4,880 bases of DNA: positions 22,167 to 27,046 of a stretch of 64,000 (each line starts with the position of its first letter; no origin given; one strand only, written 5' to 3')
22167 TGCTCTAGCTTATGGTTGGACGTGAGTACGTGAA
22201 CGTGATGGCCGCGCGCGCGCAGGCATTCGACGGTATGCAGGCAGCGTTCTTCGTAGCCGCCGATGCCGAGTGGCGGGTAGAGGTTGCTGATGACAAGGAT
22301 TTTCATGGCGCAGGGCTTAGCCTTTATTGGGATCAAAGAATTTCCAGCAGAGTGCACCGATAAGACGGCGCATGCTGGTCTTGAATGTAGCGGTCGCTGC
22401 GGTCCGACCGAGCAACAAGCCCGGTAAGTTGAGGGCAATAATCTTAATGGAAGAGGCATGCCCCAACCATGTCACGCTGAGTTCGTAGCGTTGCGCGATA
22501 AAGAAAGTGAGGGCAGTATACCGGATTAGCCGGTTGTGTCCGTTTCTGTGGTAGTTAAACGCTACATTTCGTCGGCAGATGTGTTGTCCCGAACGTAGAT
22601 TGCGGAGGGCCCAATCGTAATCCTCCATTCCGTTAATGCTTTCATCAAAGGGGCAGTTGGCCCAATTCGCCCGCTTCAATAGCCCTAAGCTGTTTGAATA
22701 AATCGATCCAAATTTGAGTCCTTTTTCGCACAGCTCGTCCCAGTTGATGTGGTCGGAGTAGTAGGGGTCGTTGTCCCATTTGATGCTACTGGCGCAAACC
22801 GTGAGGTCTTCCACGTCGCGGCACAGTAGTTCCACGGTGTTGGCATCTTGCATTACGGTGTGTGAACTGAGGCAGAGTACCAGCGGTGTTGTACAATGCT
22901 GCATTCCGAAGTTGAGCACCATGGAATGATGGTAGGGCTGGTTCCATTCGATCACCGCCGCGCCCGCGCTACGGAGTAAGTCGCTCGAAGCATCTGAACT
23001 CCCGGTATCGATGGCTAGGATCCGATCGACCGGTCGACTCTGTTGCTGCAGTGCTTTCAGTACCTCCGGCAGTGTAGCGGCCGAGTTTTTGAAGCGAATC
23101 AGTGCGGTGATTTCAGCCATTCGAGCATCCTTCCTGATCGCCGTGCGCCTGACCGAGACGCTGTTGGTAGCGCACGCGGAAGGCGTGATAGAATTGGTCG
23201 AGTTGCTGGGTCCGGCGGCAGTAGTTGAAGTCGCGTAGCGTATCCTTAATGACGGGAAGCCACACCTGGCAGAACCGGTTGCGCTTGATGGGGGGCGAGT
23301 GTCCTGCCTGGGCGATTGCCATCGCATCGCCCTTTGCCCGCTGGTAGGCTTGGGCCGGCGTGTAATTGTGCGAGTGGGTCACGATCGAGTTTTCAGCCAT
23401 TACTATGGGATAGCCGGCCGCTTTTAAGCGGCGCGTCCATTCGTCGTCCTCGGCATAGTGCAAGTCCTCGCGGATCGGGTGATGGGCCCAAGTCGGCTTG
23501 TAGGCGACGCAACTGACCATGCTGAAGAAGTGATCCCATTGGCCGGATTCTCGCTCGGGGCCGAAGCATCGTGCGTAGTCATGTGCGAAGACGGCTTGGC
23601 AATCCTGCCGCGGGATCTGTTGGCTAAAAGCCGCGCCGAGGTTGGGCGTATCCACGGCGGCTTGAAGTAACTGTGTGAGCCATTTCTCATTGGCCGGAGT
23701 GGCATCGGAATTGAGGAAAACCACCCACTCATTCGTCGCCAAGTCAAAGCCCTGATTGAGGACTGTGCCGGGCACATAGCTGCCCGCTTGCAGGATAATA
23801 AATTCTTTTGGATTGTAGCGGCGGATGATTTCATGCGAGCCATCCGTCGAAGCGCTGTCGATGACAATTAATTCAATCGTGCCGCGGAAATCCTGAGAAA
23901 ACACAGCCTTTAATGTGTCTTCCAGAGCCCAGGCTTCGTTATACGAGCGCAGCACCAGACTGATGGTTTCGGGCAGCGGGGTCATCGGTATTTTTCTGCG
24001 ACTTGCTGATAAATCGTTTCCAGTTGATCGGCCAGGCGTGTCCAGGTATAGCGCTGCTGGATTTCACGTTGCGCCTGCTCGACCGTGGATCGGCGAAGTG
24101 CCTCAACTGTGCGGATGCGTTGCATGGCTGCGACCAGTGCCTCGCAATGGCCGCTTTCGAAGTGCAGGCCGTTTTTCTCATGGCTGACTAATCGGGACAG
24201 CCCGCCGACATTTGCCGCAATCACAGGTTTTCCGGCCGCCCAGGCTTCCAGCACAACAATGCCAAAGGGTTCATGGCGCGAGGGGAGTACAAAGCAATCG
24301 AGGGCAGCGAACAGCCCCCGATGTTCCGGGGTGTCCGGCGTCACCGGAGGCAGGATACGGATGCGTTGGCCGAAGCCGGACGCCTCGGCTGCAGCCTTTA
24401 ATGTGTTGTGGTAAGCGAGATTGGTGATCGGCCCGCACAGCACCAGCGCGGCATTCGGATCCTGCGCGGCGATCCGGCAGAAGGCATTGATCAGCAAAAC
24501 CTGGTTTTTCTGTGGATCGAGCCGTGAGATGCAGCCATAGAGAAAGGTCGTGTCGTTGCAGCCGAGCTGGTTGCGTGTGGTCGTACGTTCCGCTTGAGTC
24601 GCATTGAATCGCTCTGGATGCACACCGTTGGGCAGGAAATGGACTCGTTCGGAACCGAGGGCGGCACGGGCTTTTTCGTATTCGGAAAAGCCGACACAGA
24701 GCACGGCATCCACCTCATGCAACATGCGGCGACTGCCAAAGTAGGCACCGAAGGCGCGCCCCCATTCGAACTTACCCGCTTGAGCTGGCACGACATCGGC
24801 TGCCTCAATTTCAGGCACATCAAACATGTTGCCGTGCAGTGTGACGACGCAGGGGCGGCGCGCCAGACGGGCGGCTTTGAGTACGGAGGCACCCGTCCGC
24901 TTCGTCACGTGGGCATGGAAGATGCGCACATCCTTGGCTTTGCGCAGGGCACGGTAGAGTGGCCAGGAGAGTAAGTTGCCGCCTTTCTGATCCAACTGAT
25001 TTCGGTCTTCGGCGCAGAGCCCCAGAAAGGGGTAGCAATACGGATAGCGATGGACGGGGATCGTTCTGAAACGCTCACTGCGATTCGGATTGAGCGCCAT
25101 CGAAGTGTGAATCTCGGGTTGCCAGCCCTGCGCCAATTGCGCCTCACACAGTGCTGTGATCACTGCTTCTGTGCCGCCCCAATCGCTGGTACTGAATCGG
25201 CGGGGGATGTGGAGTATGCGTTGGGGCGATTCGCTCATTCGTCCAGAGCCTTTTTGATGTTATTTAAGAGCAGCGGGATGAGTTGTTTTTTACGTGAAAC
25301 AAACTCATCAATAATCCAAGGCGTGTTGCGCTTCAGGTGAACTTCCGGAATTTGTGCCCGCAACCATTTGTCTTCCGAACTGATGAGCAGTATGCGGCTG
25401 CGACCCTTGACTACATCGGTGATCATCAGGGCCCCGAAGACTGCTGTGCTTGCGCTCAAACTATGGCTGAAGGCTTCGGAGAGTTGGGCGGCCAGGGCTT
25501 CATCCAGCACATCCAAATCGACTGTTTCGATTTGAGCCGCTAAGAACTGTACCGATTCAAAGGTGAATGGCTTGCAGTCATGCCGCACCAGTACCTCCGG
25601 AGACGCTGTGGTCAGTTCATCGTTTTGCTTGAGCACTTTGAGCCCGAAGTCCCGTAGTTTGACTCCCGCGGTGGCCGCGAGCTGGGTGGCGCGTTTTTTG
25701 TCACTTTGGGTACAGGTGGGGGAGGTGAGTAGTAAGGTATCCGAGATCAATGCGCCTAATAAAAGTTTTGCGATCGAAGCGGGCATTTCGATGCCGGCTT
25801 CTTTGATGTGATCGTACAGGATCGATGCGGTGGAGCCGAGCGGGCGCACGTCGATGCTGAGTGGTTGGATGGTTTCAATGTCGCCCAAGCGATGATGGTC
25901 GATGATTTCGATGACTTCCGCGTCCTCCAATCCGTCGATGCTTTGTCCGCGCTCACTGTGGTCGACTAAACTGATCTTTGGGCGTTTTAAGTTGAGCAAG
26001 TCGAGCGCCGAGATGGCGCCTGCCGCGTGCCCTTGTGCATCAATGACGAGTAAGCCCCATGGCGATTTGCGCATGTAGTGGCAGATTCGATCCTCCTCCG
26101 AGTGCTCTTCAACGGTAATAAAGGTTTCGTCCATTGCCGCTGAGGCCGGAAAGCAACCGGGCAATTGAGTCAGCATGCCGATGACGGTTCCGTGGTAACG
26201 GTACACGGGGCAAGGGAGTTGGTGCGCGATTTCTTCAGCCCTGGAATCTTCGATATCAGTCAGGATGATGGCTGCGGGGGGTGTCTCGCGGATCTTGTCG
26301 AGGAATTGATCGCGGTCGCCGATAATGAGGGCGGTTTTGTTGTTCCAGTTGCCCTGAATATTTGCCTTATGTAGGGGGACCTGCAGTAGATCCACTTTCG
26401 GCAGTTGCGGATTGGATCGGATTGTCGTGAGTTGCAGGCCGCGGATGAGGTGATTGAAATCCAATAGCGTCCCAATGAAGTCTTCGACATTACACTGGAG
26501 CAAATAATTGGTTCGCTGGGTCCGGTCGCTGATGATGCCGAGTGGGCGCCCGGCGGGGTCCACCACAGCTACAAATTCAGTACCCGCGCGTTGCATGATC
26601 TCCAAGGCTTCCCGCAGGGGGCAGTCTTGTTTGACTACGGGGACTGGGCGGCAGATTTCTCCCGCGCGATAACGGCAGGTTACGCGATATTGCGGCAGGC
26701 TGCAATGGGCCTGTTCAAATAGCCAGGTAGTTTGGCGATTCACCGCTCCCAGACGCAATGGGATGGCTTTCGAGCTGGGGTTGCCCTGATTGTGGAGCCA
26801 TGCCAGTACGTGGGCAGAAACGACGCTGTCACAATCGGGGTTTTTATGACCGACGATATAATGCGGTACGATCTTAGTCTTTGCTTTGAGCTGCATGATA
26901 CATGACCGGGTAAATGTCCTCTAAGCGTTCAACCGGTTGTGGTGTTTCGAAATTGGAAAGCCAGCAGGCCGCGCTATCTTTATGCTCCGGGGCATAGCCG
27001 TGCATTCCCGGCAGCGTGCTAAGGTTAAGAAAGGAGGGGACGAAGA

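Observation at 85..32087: A ~32 kb PEP-CTERM/exosortase EPS locus built as two convergent operons with an embedded partner-switching circuit and no visible sigma/anti-sigma target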

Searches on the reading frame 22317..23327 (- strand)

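Call 5: search_protein_families(library=pfam, proteins=[window:22317-23327:-], max_evalue=0.01)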
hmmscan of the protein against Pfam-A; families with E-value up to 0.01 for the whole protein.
window:22317-23327:- (336 aa): 1 family
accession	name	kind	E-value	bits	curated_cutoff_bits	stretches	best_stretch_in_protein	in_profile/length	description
PF00535.33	Glycos_transf_2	-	7.1e-11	42.8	23.3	1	76-180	3-114/168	Glycosyl transferase family 2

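Call 8: search_protein_families(library=ncbifam, proteins=[window:22317-23327:-], max_evalue=0.001)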
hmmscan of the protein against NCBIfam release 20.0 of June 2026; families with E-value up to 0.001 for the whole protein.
window:22317-23327:- (336 aa): 4 families
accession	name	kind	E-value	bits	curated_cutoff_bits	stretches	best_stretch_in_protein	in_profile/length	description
TIGR04283.1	glyco_like_mftF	equivalog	1.2e-06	28.3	182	1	78-171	6-96/221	TIGR04283 family arsenosugar biosynthesis glycosyltransferase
TIGR03965.1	mycofact_glyco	equivalog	1.6e-05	24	280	0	59-156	63-164/467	mycofactocin biosynthesis glycosyltransferase MftF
TIGR03937.1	PgaC_IcaA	equivalog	3.6e-05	22.9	422.3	1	62-171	36-149/407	poly-beta-1,6-N-acetyl-D-glucosamine synthase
NF010496.0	PRK13915.1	equivalog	0.00011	21.3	262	1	60-130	22-93/307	glucosyl-3-phosphoglycerate synthase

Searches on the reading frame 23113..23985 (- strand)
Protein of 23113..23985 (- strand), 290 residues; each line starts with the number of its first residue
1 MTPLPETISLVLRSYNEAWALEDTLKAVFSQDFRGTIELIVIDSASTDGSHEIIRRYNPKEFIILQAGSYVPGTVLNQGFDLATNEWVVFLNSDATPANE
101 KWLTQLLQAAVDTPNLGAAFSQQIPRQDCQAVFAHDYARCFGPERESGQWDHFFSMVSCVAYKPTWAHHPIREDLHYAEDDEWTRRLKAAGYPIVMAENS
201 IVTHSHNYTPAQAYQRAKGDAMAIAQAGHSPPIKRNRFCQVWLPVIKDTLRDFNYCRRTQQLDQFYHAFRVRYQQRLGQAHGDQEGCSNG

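Call 5: search_protein_families(library=pfam, proteins=[window:23113-23985:-], max_evalue=0.01)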
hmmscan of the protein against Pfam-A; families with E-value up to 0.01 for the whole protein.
window:23113-23985:- (290 aa): 3 families
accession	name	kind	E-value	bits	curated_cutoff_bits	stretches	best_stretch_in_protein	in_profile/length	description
PF00535.33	Glycos_transf_2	-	2.5e-19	70.3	23.3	1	9-123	1-116/168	Glycosyl transferase family 2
PF13641.12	Glyco_tranf_2_3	-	2.1e-07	31.7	27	1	6-216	2-223/230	Glycosyltransferase like family 2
PF10111.15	Glyco_tranf_2_2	-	0.00081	19.4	27.3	1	17-101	11-98/276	Glycosyltransferase like family 2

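Call 8: search_protein_families(library=ncbifam, proteins=[window:23113-23985:-], max_evalue=0.001)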
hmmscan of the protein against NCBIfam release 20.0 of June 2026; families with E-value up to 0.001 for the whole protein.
window:23113-23985:- (290 aa): 15 families
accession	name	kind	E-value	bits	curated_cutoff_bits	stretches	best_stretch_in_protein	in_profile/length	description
TIGR04283.1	glyco_like_mftF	equivalog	8.1e-13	48.5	182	1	8-128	1-115/221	TIGR04283 family arsenosugar biosynthesis glycosyltransferase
TIGR03965.1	mycofact_glyco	equivalog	2.1e-10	40.1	280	1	5-207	73-283/467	mycofactocin biosynthesis glycosyltransferase MftF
NF041875.1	EPS_EpsD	equivalog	2.4e-10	40.3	370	1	8-214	1-216/325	exopolysaccharide biosynthesis glycosyltransferase EpsD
NF047683.1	TeichurnBiosyTuaG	equivalog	1.2e-09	38.2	400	1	1-106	1-108/252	teichuronic acid biosynthesis protein TuaG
TIGR03937.1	PgaC_IcaA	equivalog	1.4e-09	37.5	422.3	1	6-119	45-159/407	poly-beta-1,6-N-acetyl-D-glucosamine synthase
NF007482.0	PRK10073.1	equivalog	3.4e-08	32.9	423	1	6-109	6-109/334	glycosyltransferase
NF038302.1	EPS_HpsE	equivalog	1.5e-07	30.7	300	1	8-124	3-124/307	hormogonium polysaccharide biosynthesis glycosyltransferase HpsE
NF050050.1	ProtGlycPglI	equivalog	3.4e-07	29.9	500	1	7-96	3-95/306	GalNAc(5)-diNAcBac-PP-undecaprenol beta-1,3-glucosyltransferase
NF053739.1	GlytfEpsEBac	equivalog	1.1e-05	24.6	450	1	8-60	3-54/265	glycosyltransferase EpsE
NF010496.0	PRK13915.1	equivalog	1.4e-05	24.3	262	1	6-114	31-146/307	glucosyl-3-phosphoglycerate synthase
TIGR03469.1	HpnB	hypoth_equivalog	2.2e-05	23.7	379.25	1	8-57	46-95/386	hopene-associated glycosyltransferase HpnB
TIGR04195.1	S_glycosyl_SunS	equivalog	0.00012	21.1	350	1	7-96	58-143/421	SunS family peptide S-glycosyltransferase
TIGR04182.1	glyco_TIGR04182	equivalog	0.00021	20.8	325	1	10-100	4-88/293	S-layer glycoprotein N-glycosyltransferase AglJ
NF045692.1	OglycostaseCruG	equivalog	0.00026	20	600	1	7-99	42-142/386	2'-O-glycosyltransferase CruG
NF038299.1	EPS_HpsN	equivalog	0.00076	18.5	425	0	7-123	2-119/317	hormogonium polysaccharide biosynthesis glycosyltransferase HpsN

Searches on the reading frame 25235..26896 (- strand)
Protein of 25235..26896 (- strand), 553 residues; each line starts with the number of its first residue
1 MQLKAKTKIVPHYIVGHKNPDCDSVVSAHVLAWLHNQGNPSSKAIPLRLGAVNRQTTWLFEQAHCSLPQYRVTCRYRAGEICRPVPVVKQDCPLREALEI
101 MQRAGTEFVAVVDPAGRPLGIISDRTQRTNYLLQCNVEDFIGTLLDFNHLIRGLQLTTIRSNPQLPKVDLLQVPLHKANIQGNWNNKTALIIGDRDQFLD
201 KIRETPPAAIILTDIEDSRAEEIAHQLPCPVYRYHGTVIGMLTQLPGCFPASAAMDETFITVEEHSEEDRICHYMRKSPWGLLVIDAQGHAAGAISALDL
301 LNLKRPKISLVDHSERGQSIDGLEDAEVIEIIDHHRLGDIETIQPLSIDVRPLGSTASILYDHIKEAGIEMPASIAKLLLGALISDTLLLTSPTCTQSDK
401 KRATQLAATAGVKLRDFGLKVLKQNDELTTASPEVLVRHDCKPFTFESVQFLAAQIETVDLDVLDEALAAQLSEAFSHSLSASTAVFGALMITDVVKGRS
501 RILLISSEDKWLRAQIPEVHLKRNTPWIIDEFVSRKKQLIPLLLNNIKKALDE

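Call 5: search_protein_families(library=pfam, proteins=[window:25235-26896:-], max_evalue=0.01)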
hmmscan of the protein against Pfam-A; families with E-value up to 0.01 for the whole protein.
window:25235-26896:- (553 aa): 3 families
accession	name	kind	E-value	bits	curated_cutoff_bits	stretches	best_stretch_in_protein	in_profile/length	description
PF01368.27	DHH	-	9.1e-16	58.7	28.1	1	13-381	3-123/125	DHH family, N-terminal domain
PF02833.19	DHHA2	-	1.4e-12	48.5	27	1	422-544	4-124/126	DHHA2 domain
PF00571.33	CBS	-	3.2e-12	47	24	1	80-125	3-49/57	CBS domain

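Call 8: search_protein_families(library=ncbifam, proteins=[window:25235-26896:-], max_evalue=0.001)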
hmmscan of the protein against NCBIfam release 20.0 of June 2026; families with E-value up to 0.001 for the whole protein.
window:25235-26896:- (553 aa): 12 families
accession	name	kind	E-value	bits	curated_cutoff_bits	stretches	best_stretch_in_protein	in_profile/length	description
NF011443.0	PRK14869.1-5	equivalog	1.9e-91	307.1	335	1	13-548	7-545/546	putative manganese-dependent inorganic diphosphatase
NF011441.0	PRK14869.1-3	equivalog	1.7e-83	281.1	753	1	13-549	6-545/548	putative manganese-dependent inorganic diphosphatase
NF011440.0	PRK14869.1-2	equivalog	9.3e-83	278.7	746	1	12-549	4-539/541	putative manganese-dependent inorganic diphosphatase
NF003877.0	PRK05427.1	equivalog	4.6e-79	266.1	283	2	307-547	69-306/308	manganese-dependent inorganic pyrophosphatase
NF011442.0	PRK14869.1-4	equivalog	1.1e-72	245.3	400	1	12-549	6-541/543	putative manganese-dependent inorganic diphosphatase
NF011449.0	PRK14869.2-5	equivalog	1.4e-71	241.9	411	2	282-548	183-446/451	putative manganese-dependent inorganic diphosphatase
NF011447.0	PRK14869.2-3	equivalog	2.7e-69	234.2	522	1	13-544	5-537/540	putative manganese-dependent inorganic diphosphatase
NF011445.0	PRK14869.2-1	equivalog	1.2e-65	222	483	1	13-548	6-546/548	putative manganese-dependent inorganic diphosphatase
NF011448.0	PRK14869.2-4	equivalog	2.6e-55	187.8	562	2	290-547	305-560/563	putative manganese-dependent inorganic diphosphatase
NF011446.0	PRK14869.2-2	equivalog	1.8e-54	185.2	601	2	277-549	290-559/576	putative manganese-dependent inorganic diphosphatase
NF011444.0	PRK14869.1-6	equivalog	2.2e-47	161.9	1105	1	13-548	6-545/547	putative manganese-dependent inorganic diphosphatase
NF041569.1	A-tRNAntase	equivalog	1.9e-06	26.4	1440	1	329-408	93-171/880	A-adding tRNA nucleotidyltransferase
